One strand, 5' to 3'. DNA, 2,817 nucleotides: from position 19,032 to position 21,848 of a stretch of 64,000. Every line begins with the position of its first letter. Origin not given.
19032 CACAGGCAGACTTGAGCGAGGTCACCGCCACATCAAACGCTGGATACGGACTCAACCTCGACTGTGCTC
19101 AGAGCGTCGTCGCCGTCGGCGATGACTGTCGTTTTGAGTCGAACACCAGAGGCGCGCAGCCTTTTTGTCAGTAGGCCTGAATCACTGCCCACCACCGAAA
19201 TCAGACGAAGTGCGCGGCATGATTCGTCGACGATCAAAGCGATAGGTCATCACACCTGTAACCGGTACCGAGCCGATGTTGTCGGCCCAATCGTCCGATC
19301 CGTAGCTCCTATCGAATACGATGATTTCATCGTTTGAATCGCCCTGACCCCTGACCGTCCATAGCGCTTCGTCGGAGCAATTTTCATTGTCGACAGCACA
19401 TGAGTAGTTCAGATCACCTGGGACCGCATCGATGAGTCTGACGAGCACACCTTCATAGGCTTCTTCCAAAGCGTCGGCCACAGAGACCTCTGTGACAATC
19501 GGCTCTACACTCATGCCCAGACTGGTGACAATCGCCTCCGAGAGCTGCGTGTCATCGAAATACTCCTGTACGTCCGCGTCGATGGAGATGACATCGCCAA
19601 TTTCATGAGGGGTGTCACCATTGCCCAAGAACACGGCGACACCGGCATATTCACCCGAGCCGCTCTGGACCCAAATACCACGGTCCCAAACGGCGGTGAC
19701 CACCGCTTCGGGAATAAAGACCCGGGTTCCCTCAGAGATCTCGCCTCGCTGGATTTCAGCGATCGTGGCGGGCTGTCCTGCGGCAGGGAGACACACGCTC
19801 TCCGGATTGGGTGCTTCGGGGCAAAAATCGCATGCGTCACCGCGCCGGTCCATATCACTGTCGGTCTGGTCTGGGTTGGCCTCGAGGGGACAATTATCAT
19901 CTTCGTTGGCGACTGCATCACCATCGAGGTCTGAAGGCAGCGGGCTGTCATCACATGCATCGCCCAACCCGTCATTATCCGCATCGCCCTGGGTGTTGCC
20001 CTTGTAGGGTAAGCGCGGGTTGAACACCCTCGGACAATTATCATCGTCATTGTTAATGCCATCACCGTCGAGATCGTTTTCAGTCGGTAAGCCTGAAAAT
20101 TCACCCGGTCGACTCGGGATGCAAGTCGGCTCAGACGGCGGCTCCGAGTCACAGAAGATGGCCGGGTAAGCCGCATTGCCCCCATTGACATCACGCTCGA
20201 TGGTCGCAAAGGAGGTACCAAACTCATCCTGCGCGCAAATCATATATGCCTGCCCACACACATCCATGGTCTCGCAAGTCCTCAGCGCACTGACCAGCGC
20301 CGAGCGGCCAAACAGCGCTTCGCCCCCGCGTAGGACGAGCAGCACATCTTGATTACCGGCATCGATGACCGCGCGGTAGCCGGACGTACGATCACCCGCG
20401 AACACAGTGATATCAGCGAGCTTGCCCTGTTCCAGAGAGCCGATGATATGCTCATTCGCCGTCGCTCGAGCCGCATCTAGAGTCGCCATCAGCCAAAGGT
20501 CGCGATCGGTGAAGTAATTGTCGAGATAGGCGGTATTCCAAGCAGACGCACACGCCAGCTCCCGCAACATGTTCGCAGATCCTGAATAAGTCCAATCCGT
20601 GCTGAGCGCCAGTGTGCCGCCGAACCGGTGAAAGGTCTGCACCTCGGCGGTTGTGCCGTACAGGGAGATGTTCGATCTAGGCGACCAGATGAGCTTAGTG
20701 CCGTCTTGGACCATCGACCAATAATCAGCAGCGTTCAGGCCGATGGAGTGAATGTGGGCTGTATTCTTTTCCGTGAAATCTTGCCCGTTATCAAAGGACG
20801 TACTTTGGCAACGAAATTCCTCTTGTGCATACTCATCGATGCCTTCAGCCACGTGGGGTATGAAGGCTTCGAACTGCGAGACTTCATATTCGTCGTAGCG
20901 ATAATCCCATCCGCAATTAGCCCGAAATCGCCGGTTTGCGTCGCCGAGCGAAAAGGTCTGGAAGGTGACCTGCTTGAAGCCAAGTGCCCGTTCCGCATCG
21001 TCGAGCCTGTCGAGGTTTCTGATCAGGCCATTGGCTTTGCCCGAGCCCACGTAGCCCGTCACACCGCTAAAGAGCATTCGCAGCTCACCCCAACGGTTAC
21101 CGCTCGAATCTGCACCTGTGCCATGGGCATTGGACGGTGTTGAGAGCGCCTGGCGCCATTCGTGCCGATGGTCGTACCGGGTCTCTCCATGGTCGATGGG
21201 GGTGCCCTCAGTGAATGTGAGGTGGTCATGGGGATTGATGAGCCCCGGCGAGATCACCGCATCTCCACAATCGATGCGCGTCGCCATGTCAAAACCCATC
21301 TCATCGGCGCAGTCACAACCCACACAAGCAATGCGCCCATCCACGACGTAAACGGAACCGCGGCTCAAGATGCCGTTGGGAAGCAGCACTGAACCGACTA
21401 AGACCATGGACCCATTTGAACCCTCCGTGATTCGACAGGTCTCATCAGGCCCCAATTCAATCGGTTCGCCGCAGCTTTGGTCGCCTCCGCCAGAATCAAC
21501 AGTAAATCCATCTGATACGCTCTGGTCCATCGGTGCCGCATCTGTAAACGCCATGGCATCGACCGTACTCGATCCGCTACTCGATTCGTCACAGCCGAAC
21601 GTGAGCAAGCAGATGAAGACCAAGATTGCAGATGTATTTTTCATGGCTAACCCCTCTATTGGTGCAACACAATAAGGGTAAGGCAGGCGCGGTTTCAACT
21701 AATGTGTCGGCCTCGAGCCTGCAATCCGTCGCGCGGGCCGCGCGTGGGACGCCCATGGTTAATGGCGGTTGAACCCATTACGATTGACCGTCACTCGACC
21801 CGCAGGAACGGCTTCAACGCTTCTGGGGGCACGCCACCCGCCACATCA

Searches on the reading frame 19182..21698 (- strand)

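Call 74: search_protein_families(library=pfam, proteins=[window:19182-21698:-], max_evalue=0.0001)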
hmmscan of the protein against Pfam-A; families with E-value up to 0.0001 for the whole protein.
window:19182-21698:- (838 aa): 2 families
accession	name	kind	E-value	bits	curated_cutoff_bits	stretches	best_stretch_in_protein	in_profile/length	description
PF02412.23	TSP_3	-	8.1e-13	48.3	25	1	572-611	2-36/36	Thrombospondin type 3 repeat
PF01979.26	Amidohydro_1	-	5.5e-08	32.9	25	1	360-441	242-323/345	Amidohydrolase family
